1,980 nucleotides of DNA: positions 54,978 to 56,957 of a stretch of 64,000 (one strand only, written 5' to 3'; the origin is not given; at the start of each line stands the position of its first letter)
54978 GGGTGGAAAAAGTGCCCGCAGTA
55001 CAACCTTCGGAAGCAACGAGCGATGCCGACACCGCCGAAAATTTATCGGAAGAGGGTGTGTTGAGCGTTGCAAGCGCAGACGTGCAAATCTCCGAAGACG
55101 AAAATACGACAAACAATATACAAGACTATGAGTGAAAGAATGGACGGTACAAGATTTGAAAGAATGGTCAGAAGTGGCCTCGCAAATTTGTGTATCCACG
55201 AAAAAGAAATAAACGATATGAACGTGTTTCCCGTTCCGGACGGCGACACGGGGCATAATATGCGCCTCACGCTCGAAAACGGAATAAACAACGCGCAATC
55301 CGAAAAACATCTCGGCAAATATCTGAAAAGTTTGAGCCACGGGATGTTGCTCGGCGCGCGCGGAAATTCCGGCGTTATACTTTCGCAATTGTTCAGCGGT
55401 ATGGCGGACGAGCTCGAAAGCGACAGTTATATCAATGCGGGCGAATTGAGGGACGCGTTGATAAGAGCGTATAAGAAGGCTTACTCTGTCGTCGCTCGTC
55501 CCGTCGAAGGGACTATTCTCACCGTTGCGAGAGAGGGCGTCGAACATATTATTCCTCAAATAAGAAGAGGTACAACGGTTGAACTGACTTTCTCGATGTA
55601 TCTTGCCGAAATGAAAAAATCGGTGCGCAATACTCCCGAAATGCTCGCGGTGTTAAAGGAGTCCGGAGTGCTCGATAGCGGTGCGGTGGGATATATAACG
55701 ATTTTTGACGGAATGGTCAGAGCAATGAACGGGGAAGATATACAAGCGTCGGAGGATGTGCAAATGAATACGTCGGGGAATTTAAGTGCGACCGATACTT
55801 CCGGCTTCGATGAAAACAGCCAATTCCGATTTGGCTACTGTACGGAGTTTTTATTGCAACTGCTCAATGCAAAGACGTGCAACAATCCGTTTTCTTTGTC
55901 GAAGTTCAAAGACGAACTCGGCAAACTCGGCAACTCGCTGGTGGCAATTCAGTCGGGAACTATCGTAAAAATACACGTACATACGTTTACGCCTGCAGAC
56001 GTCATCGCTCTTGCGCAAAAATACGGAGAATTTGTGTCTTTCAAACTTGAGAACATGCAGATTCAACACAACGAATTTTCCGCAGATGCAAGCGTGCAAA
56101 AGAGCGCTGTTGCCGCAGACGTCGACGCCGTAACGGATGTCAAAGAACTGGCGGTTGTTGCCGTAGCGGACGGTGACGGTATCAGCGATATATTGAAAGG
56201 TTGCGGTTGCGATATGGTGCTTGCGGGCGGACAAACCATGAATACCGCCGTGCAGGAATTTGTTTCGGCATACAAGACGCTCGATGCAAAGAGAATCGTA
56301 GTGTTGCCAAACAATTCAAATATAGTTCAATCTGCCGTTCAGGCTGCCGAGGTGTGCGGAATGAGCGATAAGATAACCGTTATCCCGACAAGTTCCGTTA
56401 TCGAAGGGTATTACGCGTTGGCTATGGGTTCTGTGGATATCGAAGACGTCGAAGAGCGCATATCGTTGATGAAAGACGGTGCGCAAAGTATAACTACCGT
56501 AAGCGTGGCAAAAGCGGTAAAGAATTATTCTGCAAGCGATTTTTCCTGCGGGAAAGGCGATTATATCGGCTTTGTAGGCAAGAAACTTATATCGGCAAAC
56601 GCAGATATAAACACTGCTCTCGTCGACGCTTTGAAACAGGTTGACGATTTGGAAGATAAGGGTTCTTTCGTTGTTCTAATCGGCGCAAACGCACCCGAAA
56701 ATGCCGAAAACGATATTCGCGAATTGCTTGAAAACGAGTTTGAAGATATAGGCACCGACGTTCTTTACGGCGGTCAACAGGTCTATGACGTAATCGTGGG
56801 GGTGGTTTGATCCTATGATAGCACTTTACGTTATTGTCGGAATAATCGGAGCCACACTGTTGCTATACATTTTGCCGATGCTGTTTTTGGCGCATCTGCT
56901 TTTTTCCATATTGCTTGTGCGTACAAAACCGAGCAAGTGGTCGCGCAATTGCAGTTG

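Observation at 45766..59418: Thirteen-gene, translationally coupled lipid-handling operon combining acyl-ACP, acyl-phosphate and lipase functions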

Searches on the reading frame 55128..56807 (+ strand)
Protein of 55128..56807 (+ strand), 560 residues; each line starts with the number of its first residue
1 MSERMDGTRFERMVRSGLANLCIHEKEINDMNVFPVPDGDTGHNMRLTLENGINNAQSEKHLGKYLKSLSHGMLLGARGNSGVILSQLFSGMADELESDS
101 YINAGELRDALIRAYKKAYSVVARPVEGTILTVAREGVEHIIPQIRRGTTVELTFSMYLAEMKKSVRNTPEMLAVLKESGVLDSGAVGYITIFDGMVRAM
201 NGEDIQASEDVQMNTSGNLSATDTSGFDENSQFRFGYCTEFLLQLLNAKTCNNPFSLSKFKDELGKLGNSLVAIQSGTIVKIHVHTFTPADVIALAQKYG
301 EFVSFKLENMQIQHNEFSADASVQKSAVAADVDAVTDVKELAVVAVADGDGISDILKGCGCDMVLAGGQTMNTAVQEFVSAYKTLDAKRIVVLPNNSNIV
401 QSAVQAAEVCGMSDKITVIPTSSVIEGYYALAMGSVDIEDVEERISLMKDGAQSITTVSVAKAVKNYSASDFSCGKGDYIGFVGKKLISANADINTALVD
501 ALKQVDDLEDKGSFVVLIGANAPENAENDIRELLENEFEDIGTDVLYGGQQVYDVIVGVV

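Call 4: search_protein_families(library=pfam, proteins=[window:55128-56807:+], max_evalue=0.01)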
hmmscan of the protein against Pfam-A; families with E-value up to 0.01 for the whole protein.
window:55128-56807:+ (560 aa): 3 families
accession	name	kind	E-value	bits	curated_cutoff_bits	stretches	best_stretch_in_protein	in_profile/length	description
PF13684.11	FakA-like_C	-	2.3e-50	171.4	23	1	342-559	1-215/216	Fatty acid kinase subunit A-like, C-terminal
PF02734.22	Dak2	-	4.7e-36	124.7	27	1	35-197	1-173/174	DAK2 domain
PF21645.3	FakA-like_M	-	1.4e-23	82.9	24.9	1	235-316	2-79/80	Fatty acid kinase subunit A-like, middle domain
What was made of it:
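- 55128..56810 (+): g10: FakA-type fatty acid kinase catalytic subunit (Dak2 + middle + C-terminal domains). PF02734, PF21645 and PF13684 (call 4).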

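Call 6: search_protein_families(library=ncbifam, proteins=[window:55128-56807:+], max_evalue=0.001)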
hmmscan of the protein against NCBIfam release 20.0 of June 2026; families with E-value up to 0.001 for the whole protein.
window:55128-56807:+ (560 aa): 2 families
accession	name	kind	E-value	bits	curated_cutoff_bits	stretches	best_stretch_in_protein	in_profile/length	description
TIGR03599.1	YloV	subfamily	3.9e-146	487.7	396.1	1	10-559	1-529/530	DAK2 domain fusion protein YloV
NF038248.1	FakA_VfrB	equivalog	9e-119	397.4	975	1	4-559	2-548/549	fatty acid kinase catalytic subunit FakA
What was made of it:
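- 55128..56810 (+): TIGR03599 YloV scores 487.7 bits against a cut-off of 396 (call 6).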

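Call 62: find_homologous_proteins(query=window:55128-56807:+)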
Query window:55128-56807:+ (560 aa): 8000 proteins with E <= 0.001 among 8000 candidates; the best 120 are listed.
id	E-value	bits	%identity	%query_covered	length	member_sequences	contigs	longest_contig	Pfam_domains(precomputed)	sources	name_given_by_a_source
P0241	0.0e+0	1208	100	99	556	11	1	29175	PF13684.12,PF21645.4,PF02734.23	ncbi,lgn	-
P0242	6.8e-225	766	63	100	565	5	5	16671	PF13684.12,PF21645.4,PF02734.23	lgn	-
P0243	4.2e-224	763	63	100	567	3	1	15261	PF13684.12,PF21645.4,PF02734.23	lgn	-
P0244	2.8e-222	757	63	100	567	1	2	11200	PF13684.12,PF21645.4,PF02734.23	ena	-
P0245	1.0e-219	749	63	100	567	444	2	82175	PF13684.12,PF21645.4,PF02734.23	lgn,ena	-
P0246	6.3e-219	746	62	100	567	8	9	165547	PF13684.12,PF21645.4,PF02734.23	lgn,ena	-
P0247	8.7e-218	742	63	100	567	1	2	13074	PF13684.12,PF21645.4,PF02734.23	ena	-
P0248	1.3e-212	725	59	100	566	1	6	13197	PF13684.12,PF21645.4,PF02734.23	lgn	-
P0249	3.1e-211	721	59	99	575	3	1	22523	PF13684.12,PF21645.4,PF02734.23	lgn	-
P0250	5.2e-211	720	61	98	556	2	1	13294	PF13684.12,PF21645.4,PF02734.23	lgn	-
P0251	2.7e-210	718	59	99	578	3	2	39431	PF13684.12,PF21645.4,PF02734.23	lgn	-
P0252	1.0e-209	716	60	100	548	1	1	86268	PF13684.12,PF21645.4,PF02734.23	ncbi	-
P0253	2.0e-209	715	58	99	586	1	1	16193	PF13684.12,PF21645.4,PF02734.23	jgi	-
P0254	8.1e-209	713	57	99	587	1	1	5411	PF13684.12,PF21645.4,PF02734.23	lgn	-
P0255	1.4e-208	712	57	99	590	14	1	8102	PF13684.12,PF21645.4,PF02734.23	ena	-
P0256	3.3e-208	711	59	99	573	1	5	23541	PF13684.12,PF21645.4,PF02734.23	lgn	-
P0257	4.1e-208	710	59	99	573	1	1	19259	PF13684.12,PF21645.4,PF02734.23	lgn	-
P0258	2.4e-207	708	59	99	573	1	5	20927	PF13684.12,PF21645.4,PF02734.23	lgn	-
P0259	6.4e-207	706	59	100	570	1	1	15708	PF13684.12,PF21645.4,PF02734.23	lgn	-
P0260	6.1e-206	703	58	100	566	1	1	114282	PF13684.12,PF21645.4,PF02734.23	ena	-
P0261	8.6e-206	703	59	100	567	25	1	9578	PF13684.12,PF21645.4,PF02734.23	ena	-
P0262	4.3e-205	700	59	100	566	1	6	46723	PF13684.12,PF21645.4,PF02734.23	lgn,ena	-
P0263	7.9e-203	693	57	100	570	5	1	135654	PF13684.12,PF21645.4,PF02734.23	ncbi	-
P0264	2.1e-195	668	56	100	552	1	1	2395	PF13684.12,PF21645.4,PF02734.23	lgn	-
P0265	3.3e-195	668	56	100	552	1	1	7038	PF13684.12,PF21645.4,PF02734.23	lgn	-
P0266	5.0e-195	667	55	100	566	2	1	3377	PF13684.12,PF21645.4,PF02734.23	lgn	-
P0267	5.2e-194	664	56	100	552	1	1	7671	PF13684.12,PF21645.4,PF02734.23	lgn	-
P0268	3.2e-184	632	54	100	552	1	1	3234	PF13684.12,PF21645.4,PF02734.23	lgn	-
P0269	6.3e-177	608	52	99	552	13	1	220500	PF13684.12,PF21645.4,PF02734.23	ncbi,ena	-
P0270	6.1e-172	591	51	99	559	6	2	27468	PF13684.12,PF21645.4,PF02734.23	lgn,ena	-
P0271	2.9e-171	589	53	98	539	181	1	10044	PF13684.12,PF21645.4,PF02734.23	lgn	-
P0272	5.4e-170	585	51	100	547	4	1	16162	PF13684.12,PF21645.4,PF02734.23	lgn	-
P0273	8.0e-169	581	53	98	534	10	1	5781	PF13684.12,PF21645.4,PF02734.23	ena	-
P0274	8.6e-169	581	50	100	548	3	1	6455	PF13684.12,PF21645.4,PF02734.23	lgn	-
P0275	4.8e-168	578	51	99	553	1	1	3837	PF13684.12,PF21645.4,PF02734.23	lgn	-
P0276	5.5e-168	578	52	99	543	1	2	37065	PF13684.12,PF21645.4,PF02734.23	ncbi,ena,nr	ncbi:MAG: DAK2 domain-containing protein [Clostridia bacterium]|nr:DAK2 domain-containing protein [C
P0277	9.4e-168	577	49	100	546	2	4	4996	PF13684.12,PF21645.4,PF02734.23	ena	-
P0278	3.7e-166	572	51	100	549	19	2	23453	PF13684.12,PF21645.4,PF02734.23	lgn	-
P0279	6.2e-165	568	50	100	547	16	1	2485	PF13684.12,PF21645.4,PF02734.23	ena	-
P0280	8.2e-165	568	50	99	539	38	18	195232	PF13684.12,PF21645.4,PF02734.23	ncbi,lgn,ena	-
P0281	2.0e-164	566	49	100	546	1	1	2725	PF13684.12,PF21645.4,PF02734.23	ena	-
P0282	5.4e-164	565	50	99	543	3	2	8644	PF13684.12,PF21645.4,PF02734.23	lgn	-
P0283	1.7e-163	563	51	100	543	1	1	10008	PF13684.12,PF21645.4,PF02734.23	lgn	-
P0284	2.2e-163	563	49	100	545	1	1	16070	PF13684.12,PF21645.4,PF02734.23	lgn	-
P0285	3.5e-163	562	49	100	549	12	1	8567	PF13684.12,PF21645.4,PF02734.23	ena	-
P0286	1.1e-162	561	50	100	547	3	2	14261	PF13684.12,PF21645.4,PF02734.23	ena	-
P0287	1.1e-162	560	47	99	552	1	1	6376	PF13684.12,PF21645.4,PF02734.23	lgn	-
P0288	1.2e-162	560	49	100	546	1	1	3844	PF13684.12,PF21645.4,PF02734.23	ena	-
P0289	5.2e-162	558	47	99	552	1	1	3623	PF13684.12,PF21645.4,PF02734.23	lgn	-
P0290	6.0e-162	558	48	100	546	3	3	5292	PF13684.12,PF21645.4,PF02734.23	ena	-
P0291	1.4e-161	557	49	100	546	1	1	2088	PF13684.12,PF21645.4,PF02734.23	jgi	-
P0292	1.4e-161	557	48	100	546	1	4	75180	PF13684.12,PF21645.4,PF02734.23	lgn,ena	-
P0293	3.2e-161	556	48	99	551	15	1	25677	PF13684.12,PF21645.4,PF02734.23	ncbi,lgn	-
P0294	4.5e-161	555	49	100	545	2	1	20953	PF13684.12,PF21645.4,PF02734.23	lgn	-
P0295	4.6e-161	555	49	100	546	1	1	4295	PF13684.12,PF21645.4,PF02734.23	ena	-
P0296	4.9e-161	555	49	100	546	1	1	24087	PF13684.12,PF21645.4,PF02734.23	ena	-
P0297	5.4e-161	555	49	100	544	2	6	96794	PF13684.12,PF21645.4,PF02734.23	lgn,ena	-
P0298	7.8e-161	554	49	100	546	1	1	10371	PF13684.12,PF21645.4,PF02734.23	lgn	-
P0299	1.3e-160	554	49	100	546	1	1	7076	PF13684.12,PF21645.4,PF02734.23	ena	-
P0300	1.8e-160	553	48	100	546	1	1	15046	PF13684.12,PF21645.4,PF02734.23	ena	-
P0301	2.1e-160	553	48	100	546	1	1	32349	PF13684.12,PF21645.4,PF02734.23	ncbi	-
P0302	2.8e-160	553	49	100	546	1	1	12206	PF13684.12,PF21645.4,PF02734.23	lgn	-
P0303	4.0e-160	552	49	100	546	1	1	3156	PF13684.12,PF21645.4,PF02734.23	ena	-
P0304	4.4e-160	552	48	100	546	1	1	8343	PF13684.12,PF21645.4,PF02734.23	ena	-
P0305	7.3e-160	551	49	100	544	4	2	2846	PF13684.12,PF21645.4,PF02734.23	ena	-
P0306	2.8e-159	549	49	100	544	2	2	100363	PF13684.12,PF21645.4,PF02734.23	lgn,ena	-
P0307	3.5e-159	549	49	100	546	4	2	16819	PF13684.12,PF21645.4,PF02734.23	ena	-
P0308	6.6e-159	548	50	100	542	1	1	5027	PF13684.12,PF21645.4,PF02734.23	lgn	-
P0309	1.4e-158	547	49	100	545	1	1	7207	PF13684.12,PF21645.4,PF02734.23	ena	-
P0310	2.1e-158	546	48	100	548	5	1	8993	PF13684.12,PF21645.4,PF02734.23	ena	-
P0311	2.8e-158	546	48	100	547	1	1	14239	PF13684.12,PF21645.4,PF02734.23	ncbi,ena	-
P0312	3.3e-158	546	48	99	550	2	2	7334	PF13684.12,PF21645.4,PF02734.23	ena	-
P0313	4.3e-158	545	48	99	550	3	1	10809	PF13684.12,PF21645.4,PF02734.23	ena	-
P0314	4.8e-158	545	48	100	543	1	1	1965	PF13684.12,PF21645.4,PF02734.23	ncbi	-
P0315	9.0e-158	544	49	100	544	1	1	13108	PF13684.12,PF21645.4,PF02734.23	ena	-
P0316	1.2e-157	544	48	99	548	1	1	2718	PF13684.12,PF21645.4,PF02734.23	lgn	-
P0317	1.4e-157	544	49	100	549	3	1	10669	PF13684.12,PF21645.4,PF02734.23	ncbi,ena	-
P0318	2.4e-157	543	49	100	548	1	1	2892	PF13684.12,PF21645.4,PF02734.23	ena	-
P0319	3.2e-157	543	47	100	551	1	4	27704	PF13684.12,PF21645.4,PF02734.23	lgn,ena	-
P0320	4.0e-157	542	48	98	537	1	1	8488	PF13684.12,PF21645.4,PF02734.23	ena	-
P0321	4.7e-157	542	49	100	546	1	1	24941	PF13684.12,PF21645.4,PF02734.23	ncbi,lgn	-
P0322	8.2e-157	541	49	100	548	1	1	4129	PF13684.12,PF21645.4,PF02734.23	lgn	-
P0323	1.3e-156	540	47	100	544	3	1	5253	PF13684.12,PF21645.4,PF02734.23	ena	-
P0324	1.5e-156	540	47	99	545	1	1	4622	PF13684.12,PF21645.4,PF02734.23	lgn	-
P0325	4.3e-156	539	47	100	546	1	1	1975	PF13684.12,PF21645.4,PF02734.23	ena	-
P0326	4.5e-156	539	49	100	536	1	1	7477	PF13684.12,PF21645.4,PF02734.23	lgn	-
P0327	4.6e-156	539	47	100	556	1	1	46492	PF13684.12,PF21645.4,PF02734.23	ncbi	-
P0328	4.9e-156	539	48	99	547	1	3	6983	PF13684.12,PF21645.4,PF02734.23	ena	-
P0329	4.9e-156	539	48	99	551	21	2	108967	PF13684.12,PF21645.4,PF02734.23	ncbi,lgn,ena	-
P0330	4.9e-156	539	48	99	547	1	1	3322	PF13684.12,PF21645.4,PF02734.23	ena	-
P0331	5.4e-156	538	47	100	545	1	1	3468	PF13684.12,PF21645.4,PF02734.23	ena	-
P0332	6.7e-156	538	48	99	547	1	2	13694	PF13684.12,PF21645.4,PF02734.23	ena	-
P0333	6.9e-156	538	49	100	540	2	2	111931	PF13684.12,PF21645.4,PF02734.23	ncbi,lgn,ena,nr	ncbi:MAG: DAK2 domain-containing protein [Clostridiales bacterium]|nr:DAK2 domain-containing protein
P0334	9.2e-156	538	48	99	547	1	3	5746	PF13684.12,PF21645.4,PF02734.23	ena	-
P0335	9.3e-156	538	48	99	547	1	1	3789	PF13684.12,PF21645.4,PF02734.23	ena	-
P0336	9.4e-156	538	48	100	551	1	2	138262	PF13684.12,PF21645.4,PF02734.23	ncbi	-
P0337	9.4e-156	538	48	99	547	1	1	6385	PF13684.12,PF21645.4,PF02734.23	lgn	-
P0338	1.3e-155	537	48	99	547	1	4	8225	PF13684.12,PF21645.4,PF02734.23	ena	-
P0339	2.4e-155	536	49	98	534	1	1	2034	PF13684.12,PF21645.4,PF02734.23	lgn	-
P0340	2.5e-155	536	47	99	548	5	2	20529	PF13684.12,PF21645.4,PF02734.23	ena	-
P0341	2.6e-155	536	47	99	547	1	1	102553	PF13684.12,PF21645.4,PF02734.23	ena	-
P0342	3.3e-155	536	47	99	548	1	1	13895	PF13684.12,PF21645.4,PF02734.23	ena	-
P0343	4.3e-155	535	47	100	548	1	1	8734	PF13684.12,PF21645.4,PF02734.23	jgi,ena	-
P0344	4.4e-155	535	49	100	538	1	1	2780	PF13684.12,PF21645.4,PF02734.23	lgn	-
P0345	5.3e-155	535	48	99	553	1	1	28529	PF13684.12,PF21645.4,PF02734.23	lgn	-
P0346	6.6e-155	535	47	100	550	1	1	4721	PF13684.12,PF21645.4,PF02734.23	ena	-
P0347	6.9e-155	535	49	100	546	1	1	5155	PF13684.12,PF21645.4,PF02734.23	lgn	-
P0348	7.9e-155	535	46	100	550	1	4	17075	PF13684.12,PF21645.4,PF02734.23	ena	-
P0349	8.6e-155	534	48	99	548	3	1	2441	PF13684.12,PF21645.4,PF02734.23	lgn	-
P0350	8.8e-155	534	49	100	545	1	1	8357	PF13684.12,PF21645.4,PF02734.23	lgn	-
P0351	9.0e-155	534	48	100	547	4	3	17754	PF13684.12,PF21645.4,PF02734.23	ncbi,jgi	jgi:DAK2 domain fusion protein YloV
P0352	9.9e-155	534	47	99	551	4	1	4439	PF13684.12,PF21645.4,PF02734.23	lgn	-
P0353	1.0e-154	534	48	100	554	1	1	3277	PF13684.12,PF21645.4,PF02734.23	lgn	-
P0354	1.1e-154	534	46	100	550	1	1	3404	PF13684.12,PF21645.4,PF02734.23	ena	-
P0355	1.1e-154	534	46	100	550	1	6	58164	PF13684.12,PF21645.4,PF02734.23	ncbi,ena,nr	ncbi:MAG: DAK2 domain-containing protein [Lachnospiraceae bacterium]|nr:DAK2 domain-containing prote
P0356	1.2e-154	534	48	99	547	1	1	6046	PF13684.12,PF21645.4,PF02734.23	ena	-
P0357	1.2e-154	534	47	100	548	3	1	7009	PF13684.12,PF21645.4,PF02734.23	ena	-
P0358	1.3e-154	534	48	100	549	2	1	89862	PF13684.12,PF21645.4,PF02734.23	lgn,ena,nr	nr:DAK2 domain-containing protein [Lachnospiraceae bacterium]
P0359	1.4e-154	534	48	99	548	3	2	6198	PF13684.12,PF21645.4,PF02734.23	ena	-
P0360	1.6e-154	534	47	99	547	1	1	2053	PF13684.12,PF21645.4,PF02734.23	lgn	-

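Call 63: find_encoding_contigs(protein=P0241, flank=3000, max_places=2)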
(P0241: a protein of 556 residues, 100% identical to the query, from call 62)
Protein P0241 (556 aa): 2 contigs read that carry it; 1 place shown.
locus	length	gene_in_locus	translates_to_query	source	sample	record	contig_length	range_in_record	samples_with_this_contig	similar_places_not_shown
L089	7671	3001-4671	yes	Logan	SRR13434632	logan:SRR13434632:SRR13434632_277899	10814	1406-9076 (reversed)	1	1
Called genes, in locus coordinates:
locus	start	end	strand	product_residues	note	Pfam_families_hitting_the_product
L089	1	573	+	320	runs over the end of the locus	PF02129:Peptidase_S15 (faint), PF00561:Abhydrolase_1, PF12146:Hydrolase_4, PF12697:Abhydrolase_6 (weak), PF00326:Peptidase_S9 (weak), PF12146:Hydrolase_4 (weak), PF08386:Abhydrolase_4 (weak)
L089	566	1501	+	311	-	PF02645:DegV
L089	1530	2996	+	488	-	PF07690:MFS_1, PF13347:MFS_2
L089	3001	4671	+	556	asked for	PF02734:Dak2, PF21645:FakA-like_M, PF13684:FakA-like_C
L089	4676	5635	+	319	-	PF00561:Abhydrolase_1 (weak), PF12146:Hydrolase_4 (weak)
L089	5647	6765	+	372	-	PF02129:Peptidase_S15 (weak), PF00561:Abhydrolase_1, PF12146:Hydrolase_4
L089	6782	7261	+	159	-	-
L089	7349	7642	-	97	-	-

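Call 64: find_encoding_contigs(protein=P0336, flank=8000, max_places=1)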
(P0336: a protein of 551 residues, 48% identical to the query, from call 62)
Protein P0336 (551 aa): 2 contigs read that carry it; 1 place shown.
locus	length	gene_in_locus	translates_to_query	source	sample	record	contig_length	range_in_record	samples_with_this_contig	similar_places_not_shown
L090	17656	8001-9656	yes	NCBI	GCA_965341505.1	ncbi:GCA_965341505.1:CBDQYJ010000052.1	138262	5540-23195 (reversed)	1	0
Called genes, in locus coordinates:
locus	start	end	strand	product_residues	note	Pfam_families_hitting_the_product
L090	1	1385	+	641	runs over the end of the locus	PF00501:AMP-binding, PF00550:PP-binding (weak)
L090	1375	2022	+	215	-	PF01553:Acyltransferase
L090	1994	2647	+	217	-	PF01553:Acyltransferase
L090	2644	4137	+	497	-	PF00501:AMP-binding, PF23562:AMP-binding_C_3 (weak)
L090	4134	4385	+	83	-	PF00550:PP-binding (weak)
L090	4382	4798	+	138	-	PF04970:LRAT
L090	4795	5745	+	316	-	PF02129:Peptidase_S15 (faint), PF00561:Abhydrolase_1, PF12146:Hydrolase_4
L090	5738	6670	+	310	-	PF02645:DegV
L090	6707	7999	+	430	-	PF07690:MFS_1, PF13347:MFS_2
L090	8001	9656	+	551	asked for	PF02734:Dak2, PF21645:FakA-like_M, PF13684:FakA-like_C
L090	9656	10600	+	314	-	PF12146:Hydrolase_4 (faint)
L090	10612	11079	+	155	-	PF13240:Zn_Ribbon_1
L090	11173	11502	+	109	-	PF07666:MpPF26 (weak)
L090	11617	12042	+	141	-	-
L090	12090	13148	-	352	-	PF12146:Hydrolase_4, PF12697:Abhydrolase_6 (weak), PF20408:Abhydrolase_11 (faint)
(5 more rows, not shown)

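Call 65: find_encoding_contigs(protein=P0351, flank=8000, max_places=1)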
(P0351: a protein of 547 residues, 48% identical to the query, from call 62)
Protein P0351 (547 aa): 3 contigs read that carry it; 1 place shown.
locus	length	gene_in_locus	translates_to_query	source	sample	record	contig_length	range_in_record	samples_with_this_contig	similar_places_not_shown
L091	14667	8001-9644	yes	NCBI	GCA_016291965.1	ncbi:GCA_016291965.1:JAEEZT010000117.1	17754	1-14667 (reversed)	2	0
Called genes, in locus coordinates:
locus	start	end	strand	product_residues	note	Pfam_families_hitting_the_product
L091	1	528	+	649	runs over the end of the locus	PF00501:AMP-binding, PF00550:PP-binding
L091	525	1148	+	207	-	PF01553:Acyltransferase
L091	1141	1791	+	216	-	PF01553:Acyltransferase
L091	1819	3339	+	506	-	PF00501:AMP-binding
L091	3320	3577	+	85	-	PF00550:PP-binding (weak)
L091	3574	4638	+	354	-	PF04970:LRAT, PF01648:ACPS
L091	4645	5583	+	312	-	PF02129:Peptidase_S15, PF12146:Hydrolase_4 (faint), PF00561:Abhydrolase_1 (weak), PF12697:Abhydrolase_6 (faint)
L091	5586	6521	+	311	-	PF02645:DegV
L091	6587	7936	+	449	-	PF07690:MFS_1, PF13347:MFS_2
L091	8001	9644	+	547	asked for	PF02734:Dak2, PF21645:FakA-like_M, PF13684:FakA-like_C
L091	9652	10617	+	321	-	PF12146:Hydrolase_4 (faint), PF00561:Abhydrolase_1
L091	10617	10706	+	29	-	-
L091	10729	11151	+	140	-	PF12773:DZR (weak), PF13240:Zn_Ribbon_1, PF13248:Zn_ribbon_3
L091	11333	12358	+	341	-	PF12146:Hydrolase_4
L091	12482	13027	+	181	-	PF21349:RUBY_RBDX, PF02915:Rubrerythrin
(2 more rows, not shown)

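Call 66: find_encoding_contigs(protein=P0358, flank=8000, max_places=1)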
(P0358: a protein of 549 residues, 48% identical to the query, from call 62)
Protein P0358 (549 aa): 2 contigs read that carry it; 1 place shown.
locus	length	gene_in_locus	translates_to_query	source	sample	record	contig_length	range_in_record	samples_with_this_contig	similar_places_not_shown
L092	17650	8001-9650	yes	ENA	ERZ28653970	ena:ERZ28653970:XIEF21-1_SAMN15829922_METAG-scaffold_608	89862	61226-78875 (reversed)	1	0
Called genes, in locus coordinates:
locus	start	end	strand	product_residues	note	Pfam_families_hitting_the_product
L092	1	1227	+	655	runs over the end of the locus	PF00501:AMP-binding, PF00550:PP-binding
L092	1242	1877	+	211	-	PF01553:Acyltransferase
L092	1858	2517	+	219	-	PF01553:Acyltransferase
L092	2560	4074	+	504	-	PF00501:AMP-binding, PF23562:AMP-binding_C_3 (weak)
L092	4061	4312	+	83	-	-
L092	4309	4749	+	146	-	PF04970:LRAT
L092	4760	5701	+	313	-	PF02129:Peptidase_S15, PF12146:Hydrolase_4, PF00561:Abhydrolase_1, PF12697:Abhydrolase_6 (weak)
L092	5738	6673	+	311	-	PF02645:DegV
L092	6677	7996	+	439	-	PF07690:MFS_1 (weak), PF13347:MFS_2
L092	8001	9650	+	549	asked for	PF02734:Dak2, PF21645:FakA-like_M, PF13684:FakA-like_C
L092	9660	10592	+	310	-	PF12146:Hydrolase_4 (weak), PF00561:Abhydrolase_1, PF12697:Abhydrolase_6 (weak)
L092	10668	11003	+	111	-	-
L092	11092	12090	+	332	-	PF12146:Hydrolase_4, PF12697:Abhydrolase_6 (weak)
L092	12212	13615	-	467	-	PF02127:Peptidase_M18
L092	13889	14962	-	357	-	PF01063:Aminotran_4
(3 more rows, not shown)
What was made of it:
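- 55128..56810 (+): All four sampled homologues (one identical, three at 47-48% identity) lie inside the cluster (calls 63-66).
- All sampled FakA relatives down to 47% identity are in the cluster (calls 63-66).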
